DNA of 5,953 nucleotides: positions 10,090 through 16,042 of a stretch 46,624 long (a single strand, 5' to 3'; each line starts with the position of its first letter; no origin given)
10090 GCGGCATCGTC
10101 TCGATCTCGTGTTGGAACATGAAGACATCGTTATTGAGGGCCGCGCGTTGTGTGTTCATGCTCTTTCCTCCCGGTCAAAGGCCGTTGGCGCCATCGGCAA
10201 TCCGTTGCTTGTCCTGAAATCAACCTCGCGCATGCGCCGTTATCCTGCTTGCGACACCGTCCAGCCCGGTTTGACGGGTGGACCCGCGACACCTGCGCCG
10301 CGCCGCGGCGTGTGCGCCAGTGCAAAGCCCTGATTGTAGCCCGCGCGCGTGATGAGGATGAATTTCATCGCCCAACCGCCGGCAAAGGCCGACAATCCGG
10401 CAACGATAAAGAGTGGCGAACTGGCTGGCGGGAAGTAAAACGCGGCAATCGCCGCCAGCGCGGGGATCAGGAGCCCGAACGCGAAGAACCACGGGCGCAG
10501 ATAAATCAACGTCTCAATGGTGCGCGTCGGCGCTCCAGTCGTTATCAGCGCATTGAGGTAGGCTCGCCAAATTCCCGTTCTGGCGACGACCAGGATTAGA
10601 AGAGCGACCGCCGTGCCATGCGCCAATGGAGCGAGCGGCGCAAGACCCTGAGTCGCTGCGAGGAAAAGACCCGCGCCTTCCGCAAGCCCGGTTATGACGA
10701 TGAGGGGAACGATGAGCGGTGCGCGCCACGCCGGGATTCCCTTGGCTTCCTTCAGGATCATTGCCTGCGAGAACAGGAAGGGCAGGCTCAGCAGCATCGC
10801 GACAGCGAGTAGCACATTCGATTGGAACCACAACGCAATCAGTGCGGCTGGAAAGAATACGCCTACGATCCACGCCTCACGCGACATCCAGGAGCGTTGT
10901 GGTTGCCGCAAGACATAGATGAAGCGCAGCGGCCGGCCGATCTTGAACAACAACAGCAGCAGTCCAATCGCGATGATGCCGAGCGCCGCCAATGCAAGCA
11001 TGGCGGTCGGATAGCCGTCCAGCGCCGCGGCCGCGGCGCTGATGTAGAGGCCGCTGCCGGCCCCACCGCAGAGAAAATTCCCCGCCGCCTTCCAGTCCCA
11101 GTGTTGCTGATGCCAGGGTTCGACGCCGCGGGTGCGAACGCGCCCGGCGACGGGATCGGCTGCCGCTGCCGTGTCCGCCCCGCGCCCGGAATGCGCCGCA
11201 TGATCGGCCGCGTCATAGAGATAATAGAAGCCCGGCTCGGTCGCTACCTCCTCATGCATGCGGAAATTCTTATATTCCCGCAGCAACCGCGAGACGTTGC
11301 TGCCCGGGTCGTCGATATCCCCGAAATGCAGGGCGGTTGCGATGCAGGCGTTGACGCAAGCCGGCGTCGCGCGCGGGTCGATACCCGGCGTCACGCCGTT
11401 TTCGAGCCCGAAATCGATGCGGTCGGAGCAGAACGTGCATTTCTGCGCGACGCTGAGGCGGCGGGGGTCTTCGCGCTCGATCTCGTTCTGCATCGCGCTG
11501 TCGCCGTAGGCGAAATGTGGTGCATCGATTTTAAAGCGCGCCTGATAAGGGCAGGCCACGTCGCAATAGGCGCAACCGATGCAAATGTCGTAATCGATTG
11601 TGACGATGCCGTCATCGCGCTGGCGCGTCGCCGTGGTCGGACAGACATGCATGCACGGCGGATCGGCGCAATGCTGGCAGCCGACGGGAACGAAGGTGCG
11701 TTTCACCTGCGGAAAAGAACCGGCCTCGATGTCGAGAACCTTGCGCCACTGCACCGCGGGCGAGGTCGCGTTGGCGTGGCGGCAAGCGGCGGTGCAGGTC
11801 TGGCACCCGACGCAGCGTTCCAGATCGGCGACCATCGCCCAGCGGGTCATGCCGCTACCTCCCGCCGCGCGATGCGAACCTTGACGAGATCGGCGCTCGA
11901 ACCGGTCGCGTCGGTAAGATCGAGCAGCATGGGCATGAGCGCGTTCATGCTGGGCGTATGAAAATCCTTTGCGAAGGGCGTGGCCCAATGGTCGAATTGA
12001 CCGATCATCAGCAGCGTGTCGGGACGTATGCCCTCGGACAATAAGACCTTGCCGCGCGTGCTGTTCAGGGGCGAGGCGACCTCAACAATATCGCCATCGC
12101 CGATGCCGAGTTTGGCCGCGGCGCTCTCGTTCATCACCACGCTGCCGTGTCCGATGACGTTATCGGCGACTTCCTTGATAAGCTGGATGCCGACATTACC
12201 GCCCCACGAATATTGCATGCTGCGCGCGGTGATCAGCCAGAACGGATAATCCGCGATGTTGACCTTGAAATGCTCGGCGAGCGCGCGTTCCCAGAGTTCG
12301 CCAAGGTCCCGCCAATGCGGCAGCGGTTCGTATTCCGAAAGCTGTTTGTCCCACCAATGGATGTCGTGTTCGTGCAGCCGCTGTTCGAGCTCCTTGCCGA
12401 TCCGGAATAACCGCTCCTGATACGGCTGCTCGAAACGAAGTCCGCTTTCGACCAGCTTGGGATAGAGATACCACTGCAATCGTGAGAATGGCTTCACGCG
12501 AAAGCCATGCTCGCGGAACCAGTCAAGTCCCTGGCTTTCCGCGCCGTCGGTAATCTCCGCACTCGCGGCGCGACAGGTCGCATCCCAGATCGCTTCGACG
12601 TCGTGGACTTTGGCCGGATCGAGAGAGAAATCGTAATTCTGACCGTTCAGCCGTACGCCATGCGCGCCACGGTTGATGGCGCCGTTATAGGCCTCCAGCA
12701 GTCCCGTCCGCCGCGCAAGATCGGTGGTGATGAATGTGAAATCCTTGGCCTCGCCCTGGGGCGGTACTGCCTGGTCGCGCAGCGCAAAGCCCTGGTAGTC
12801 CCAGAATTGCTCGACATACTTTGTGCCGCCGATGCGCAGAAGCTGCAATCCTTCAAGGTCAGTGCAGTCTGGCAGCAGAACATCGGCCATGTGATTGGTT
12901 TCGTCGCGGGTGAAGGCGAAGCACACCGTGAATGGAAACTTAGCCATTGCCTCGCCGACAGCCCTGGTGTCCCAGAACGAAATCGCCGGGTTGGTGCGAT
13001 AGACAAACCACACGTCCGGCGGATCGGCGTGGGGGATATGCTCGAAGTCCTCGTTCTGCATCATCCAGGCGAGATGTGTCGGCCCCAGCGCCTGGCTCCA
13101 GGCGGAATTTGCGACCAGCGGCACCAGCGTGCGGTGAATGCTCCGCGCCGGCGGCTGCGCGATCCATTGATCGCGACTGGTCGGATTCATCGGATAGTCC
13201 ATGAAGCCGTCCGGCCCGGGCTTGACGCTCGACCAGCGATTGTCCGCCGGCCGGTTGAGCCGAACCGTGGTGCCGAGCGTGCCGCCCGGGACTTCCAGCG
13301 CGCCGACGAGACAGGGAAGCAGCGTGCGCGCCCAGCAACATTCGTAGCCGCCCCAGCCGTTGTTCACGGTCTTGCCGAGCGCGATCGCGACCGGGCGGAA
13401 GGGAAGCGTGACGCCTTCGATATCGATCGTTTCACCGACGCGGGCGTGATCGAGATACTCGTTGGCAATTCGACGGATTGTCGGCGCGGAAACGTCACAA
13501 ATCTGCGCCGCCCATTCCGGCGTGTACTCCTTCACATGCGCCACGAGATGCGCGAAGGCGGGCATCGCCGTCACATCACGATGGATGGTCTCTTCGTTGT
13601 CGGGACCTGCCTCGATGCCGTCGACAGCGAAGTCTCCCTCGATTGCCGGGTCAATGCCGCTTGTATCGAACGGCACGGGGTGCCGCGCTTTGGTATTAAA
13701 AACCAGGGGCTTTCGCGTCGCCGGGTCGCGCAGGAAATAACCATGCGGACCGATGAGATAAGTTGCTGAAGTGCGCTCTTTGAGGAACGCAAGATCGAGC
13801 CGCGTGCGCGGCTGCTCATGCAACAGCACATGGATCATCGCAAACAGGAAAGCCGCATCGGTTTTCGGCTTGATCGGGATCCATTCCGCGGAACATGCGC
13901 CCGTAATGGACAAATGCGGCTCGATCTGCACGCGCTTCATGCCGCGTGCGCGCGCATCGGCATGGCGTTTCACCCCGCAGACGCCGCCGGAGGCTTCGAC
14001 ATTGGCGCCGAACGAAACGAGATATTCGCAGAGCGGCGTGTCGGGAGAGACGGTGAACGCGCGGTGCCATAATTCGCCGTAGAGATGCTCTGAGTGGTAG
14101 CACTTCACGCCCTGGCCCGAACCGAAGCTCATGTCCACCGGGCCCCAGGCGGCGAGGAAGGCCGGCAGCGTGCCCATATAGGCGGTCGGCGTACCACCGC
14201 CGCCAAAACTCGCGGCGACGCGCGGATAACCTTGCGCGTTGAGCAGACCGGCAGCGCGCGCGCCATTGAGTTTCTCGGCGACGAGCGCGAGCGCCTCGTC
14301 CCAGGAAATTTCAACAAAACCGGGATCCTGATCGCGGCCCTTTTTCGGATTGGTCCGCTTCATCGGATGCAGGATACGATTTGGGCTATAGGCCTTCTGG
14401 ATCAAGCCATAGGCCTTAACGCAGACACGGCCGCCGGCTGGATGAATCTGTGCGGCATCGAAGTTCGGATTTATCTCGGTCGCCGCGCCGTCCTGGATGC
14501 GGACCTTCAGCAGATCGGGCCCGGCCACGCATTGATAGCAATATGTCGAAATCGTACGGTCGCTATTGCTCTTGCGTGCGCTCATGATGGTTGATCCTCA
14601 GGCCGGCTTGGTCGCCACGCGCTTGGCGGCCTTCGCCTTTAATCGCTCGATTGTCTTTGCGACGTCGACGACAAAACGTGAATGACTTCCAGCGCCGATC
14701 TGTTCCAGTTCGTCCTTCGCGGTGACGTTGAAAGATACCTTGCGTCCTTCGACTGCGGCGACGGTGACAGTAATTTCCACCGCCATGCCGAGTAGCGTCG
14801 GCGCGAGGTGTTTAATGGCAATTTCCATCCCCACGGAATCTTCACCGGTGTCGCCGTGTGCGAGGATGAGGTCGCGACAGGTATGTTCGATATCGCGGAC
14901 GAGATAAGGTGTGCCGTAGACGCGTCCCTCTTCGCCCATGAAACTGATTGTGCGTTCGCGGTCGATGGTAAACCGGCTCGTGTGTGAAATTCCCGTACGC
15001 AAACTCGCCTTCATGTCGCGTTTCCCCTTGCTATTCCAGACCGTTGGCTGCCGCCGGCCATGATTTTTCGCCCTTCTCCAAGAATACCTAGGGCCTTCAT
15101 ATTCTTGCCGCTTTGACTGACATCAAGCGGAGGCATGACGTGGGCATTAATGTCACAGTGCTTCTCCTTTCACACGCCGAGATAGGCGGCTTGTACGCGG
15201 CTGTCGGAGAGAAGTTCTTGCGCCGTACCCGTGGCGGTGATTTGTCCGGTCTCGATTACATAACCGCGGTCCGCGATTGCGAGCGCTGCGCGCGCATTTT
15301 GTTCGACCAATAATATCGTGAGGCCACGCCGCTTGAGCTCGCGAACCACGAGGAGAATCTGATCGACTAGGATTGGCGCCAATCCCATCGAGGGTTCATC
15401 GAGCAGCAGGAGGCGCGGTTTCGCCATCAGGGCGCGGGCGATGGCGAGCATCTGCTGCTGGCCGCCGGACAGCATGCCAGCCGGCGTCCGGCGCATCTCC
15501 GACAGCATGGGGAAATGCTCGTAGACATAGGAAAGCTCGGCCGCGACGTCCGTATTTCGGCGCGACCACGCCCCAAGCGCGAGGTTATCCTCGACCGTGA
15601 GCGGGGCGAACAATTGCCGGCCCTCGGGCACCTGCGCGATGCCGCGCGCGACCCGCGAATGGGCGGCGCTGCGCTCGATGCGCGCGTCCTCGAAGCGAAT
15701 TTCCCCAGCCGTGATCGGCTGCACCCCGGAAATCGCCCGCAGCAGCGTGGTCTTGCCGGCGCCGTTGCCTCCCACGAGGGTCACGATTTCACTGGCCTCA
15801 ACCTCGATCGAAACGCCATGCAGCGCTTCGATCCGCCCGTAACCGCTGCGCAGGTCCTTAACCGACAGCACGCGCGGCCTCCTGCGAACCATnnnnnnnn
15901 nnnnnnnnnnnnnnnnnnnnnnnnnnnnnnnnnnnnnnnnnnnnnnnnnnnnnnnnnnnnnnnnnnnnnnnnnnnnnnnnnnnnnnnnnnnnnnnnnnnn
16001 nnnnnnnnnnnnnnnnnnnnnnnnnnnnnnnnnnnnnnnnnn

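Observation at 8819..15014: Compact anaerobic phenylacetate alpha-oxidation module: FlK-type thioesterase, cytoplasmic Mo-enzyme, fused FeS/anchor subunit and PaaK ligase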

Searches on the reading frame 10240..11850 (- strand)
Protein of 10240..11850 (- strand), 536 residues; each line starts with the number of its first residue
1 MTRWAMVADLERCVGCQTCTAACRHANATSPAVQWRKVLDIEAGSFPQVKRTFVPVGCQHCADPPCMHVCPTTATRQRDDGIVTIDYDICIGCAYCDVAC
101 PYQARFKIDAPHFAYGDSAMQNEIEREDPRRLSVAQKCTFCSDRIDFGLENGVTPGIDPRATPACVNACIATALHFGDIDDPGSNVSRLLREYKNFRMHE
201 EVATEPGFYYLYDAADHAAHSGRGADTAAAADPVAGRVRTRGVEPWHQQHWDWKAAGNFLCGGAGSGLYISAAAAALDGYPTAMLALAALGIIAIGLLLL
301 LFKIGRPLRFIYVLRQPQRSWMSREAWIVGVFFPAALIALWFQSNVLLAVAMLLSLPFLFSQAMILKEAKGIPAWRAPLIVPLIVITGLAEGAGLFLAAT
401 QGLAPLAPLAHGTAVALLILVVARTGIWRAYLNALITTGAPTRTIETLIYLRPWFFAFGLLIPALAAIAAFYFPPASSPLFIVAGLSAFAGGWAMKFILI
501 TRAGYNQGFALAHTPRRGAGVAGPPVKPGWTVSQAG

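Call 7: search_protein_families(library=pfam, proteins=[window:10240-11850:-])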
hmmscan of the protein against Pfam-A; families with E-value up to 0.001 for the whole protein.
window:10240-11850:- (536 aa): 9 families
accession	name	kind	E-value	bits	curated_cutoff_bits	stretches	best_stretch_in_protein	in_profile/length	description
PF13247.11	Fer4_11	-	1.4e-12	48.1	26.2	1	51-107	3-61/100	4Fe-4S dicluster domain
PF13237.11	Fer4_10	-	6.7e-10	39.2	25.5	1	83-169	2-52/53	4Fe-4S dicluster domain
PF12838.12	Fer4_7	-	8.7e-09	36.2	27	1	12-74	1-52/52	4Fe-4S dicluster domain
PF12797.12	Fer4_2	-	3.3e-07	30.3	24.5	2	4-23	1-20/22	4Fe-4S binding domain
PF13187.11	Fer4_9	-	6.1e-07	29.8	27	0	90-170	2-48/52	4Fe-4S dicluster domain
PF13183.11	Fer4_8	-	5.8e-05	24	27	0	88-141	3-57/68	4Fe-4S dicluster domain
PF00037.32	Fer4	-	7.6e-05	22.8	21.1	1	83-104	1-22/24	4Fe-4S binding domain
PF03916.19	NrfD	-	0.00021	21.5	25.8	1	250-419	10-194/313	Polysulphide reductase, NrfD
PF12837.12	Fer4_6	-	0.00035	20.8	25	1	82-104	1-23/24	4Fe-4S binding domain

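Call 8: search_protein_families(library=ncbifam, proteins=[window:10240-11850:-])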
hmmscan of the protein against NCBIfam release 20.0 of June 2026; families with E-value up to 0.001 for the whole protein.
window:10240-11850:- (536 aa): 30 families (the best 25 are shown)
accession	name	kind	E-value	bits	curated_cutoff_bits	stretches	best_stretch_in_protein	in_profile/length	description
NF045797.1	DsrO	equivalog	1.6e-48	165.2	200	1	2-211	42-234/235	sulfate reduction electron transfer complex DsrMKJOP subunit DsrO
NF041715.1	arsenate_red_ArrB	equivalog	1.9e-42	145.4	450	2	3-118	2-118/233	arsenate respiratory reductase iron-sulfur subunit ArrB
NF041782.1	mnquin_red_QrcC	equivalog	3.1e-40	138.3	400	1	4-212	1-226/239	menaquinone reductase iron-sulfur cluster-binding subunit QrcC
TIGR03149.1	cyt_nit_nrfC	equivalog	6.5e-40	136.8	377.6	2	2-107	37-144/225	cytochrome c nitrite reductase Fe-S protein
NF011569.0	PRK14993.1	equivalog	9.7e-40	136.5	416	2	2-107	42-149/244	tetrathionate reductase subunit TtrB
TIGR02951.1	DMSO_dmsB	equivalog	5.7e-31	107.7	214.1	1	8-181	6-155/161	DMSO/selenate family reductase complex B subunit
TIGR03478.1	DMSO_red_II_bet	subfamily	4e-26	91.7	480.7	3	40-105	113-179/321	DMSO reductase family type II enzyme, iron-sulfur subunit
NF038355.1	FDH3_beta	equivalog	4e-25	88.9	240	1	5-115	4-105/180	formate dehydrogenase FDH3 subunit beta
NF008134.0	PRK10882.1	equivalog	1.7e-20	73.3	263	1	52-187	107-216/329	hydrogenase 2 operon protein HybA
NF042979.1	EthbenzDh_ebdB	equivalog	1.3e-18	67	740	1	39-105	134-201/354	ethylbenzene dehydrogenase subunit beta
NF045715.1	sulf_resp_HmcB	equivalog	5.6e-17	61.8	420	1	5-180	38-199/307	sulfate respiration complex iron-sulfur protein HmcB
TIGR01582.1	FDH-beta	equivalog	1.2e-15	57.3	334.7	1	4-191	22-194/283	formate dehydrogenase subunit beta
NF009408.0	PRK12769.1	equivalog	2.6e-15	55.6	1003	1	6-176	5-144/659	formate-dependent uric acid utilization protein AegA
NF007658.0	PRK10330.1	equivalog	1.1e-12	47.8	260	1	6-175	5-153/181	electron transport protein HydN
NF009451.0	PRK12809.1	equivalog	6e-12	44.6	1154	1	6-185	5-143/639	formate-dependent uric acid utilization protein YgfT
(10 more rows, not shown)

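Call 86: predict_structure(alignment_id=A2)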
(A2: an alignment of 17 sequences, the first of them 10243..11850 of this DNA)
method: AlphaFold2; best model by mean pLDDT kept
length: 536 residues; sequences in the alignment: 17
mean_pLDDT: 59.8   pTM: 0.58
mean pLDDT of the five models: 59.8, 57.7, 57.6, 57.6, 56.8
residues with pLDDT >= 90: 153; 70-90: 67; 50-70: 55; < 50: 261
segments of 3 or more residues with pLDDT < 50: 1-146, 154-158, 161-251, 513-522, 534-536
pLDDT, mean of each block of 10 residues (from residue 1): 24 35 41 34 33 31 31 37 36 29 31 37 39 27 45 48 38 30 40 34 28 28 27 28 36 72 96 94 94 87 57 61 81 93 93 95 78 77 96 96 89 96 95 84 80 88 96 93 96 89 58 42 53 45
secondary structure, 60 per line:
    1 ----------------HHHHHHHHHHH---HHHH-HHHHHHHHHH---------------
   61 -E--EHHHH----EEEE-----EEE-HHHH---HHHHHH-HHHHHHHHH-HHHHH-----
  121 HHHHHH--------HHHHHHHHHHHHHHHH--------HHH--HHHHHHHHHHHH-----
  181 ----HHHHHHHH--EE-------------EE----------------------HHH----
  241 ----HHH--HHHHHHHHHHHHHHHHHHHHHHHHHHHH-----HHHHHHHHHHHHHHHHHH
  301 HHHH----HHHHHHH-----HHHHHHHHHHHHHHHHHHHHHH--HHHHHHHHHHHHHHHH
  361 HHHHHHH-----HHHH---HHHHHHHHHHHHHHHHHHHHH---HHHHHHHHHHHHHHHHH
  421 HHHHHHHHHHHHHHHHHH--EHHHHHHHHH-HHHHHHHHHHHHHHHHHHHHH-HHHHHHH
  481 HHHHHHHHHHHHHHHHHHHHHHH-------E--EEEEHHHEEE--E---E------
elements in order: H17-27 H31-34 H36-45 H66-69 E74-77 E83-85 H87-90 H94-99 H101-109 H111-115 H121-126 H135-150 H164-175 H185-192 H250-277 H283-304 H309-315 H321-342 H345-367 H373-376 H380-400 H404-438 H442-450 H452-472 H474-503 E514-517 E521-523

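Call 88: fold_search(model_id=the predicted structure, library=pdb)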
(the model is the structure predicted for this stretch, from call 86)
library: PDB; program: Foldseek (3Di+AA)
matches with E <= 10: 106; with E <= 0.001: 1
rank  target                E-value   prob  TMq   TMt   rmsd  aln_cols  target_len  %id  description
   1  2vpw_C                3.7e-05  1.00  0.33  0.64   5.3       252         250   22  Polysulfide reductase with bound menaquinone (released 2008-06-10)
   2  8k9e_C                4.3e-03  1.00  0.37  0.43   5.4       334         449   12  Cryo-EM structure of the photosynthetic alternative complex III from Chloroflexus aurantiacus at 3.3 angstrom (released 2024-03-06)
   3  9r2g_D                4.0e-02  1.00  0.26  0.38   7.9       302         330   13  Cytochrome bd II oxidase qOR-2 type from Mycobacterium smegmatis (released 2026-03-04)
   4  6lod_C                4.2e-02  1.00  0.35  0.40   9.0       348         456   12  Cryo-EM structure of the air-oxidized photosynthetic alternative complex III from Roseiflexus castenholzii (released 2020-11-04)
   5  9r2g_A                1.8e-01  0.99  0.31  0.42   7.2       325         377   11  Cytochrome bd II oxidase qOR-2 type from Mycobacterium smegmatis (released 2026-03-04)
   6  8b4o_A                2.2e-01  0.99  0.35  0.41   6.7       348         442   11  Cryo-EM structure of cytochrome bd oxidase from C. glutamicum (released 2022-12-28)
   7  9ilt_F                2.4e-01  0.99  0.33  0.43   8.8       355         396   10  Crystal structure of alternative complex III from Chloroflexus aurantiacus (released 2025-03-19)
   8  7jro_c                2.7e-01  0.85  0.19  0.36  16.5       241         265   17  Plant Mitochondrial complex IV from Vigna radiata (released 2021-01-20)
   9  8k9e_F                3.8e-01  0.98  0.33  0.43   6.5       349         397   11  Cryo-EM structure of the photosynthetic alternative complex III from Chloroflexus aurantiacus at 3.3 angstrom (released 2024-03-06)
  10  6btm_F                4.1e-01  0.89  0.26  0.34  10.8       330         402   13  Structure of Alternative Complex III from Flavobacterium johnsoniae (Wild Type) (released 2018-05-09)
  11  7nkz_B                5.8e-01  0.92  0.29  0.41   6.8       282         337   13  Cryo-EM structure of the cytochrome bd oxidase from M. tuberculosis at 2.5 A resolution (released 2021-09-22)
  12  5h5m_A                6.1e-01  0.69  0.22  0.29   9.8       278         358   12  Crystal structure of HMP-1 M domain (released 2017-03-29)
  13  8jh0_B                9.3e-01  0.35  0.18  0.31  11.2       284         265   12  Crystal structure of the light-driven sodium pump IaNaR (released 2023-11-01)
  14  1qle_C                1.0e+00  0.54  0.19  0.34  17.2       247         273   14  CRYO-STRUCTURE OF THE PARACOCCUS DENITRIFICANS FOUR-SUBUNIT CYTOCHROME C OXIDASE IN THE COMPLETELY OXIDIZED STATE COMP (released 1999-12-02)
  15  7d5i_A                1.1e+00  0.80  0.31  0.37   7.5       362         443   11  Structure of Mycobacterium smegmatis bd complex in the apo-form. (released 2021-06-23)
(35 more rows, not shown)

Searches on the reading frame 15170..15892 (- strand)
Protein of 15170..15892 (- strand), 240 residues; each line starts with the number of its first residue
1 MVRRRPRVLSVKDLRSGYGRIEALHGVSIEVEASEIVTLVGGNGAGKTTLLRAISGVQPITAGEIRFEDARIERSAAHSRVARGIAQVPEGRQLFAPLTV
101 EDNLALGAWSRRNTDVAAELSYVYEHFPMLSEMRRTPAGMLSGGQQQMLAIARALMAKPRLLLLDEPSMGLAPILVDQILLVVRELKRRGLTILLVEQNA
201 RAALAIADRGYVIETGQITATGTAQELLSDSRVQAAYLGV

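Call 14: search_protein_families(library=pfam, proteins=[window:15170-15892:-])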
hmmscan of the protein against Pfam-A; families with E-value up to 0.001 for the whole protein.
window:15170-15892:- (240 aa): 7 families
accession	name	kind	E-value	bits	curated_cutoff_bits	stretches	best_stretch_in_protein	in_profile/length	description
PF00005.33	ABC_tran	-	3.2e-31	109.2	25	1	24-168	1-136/137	ABC transporter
PF13304.12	AAA_21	-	9.9e-11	42.7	27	2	137-195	234-295/304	AAA domain, putative AbiEii toxin, Type IV TA system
PF09818.15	ABC_ATPase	-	4e-05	23.2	23.2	0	35-57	80-103/283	P-loop domain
PF12399.14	BCA_ABC_TP_C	-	0.0001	22.3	25.5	1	220-240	4-24/27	Branched-chain amino acid ATP-binding cassette transporter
PF13555.12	AAA_29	-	0.00035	20.7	27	1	24-57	12-45/61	P-loop containing region of AAA domain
PF02463.25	SMC_N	-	0.00043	20.2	40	0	34-84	24-77/220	RecF/RecN/SMC N terminal domain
PF13476.12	AAA_23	-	0.00071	20.7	27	1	26-55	12-40/201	AAA domain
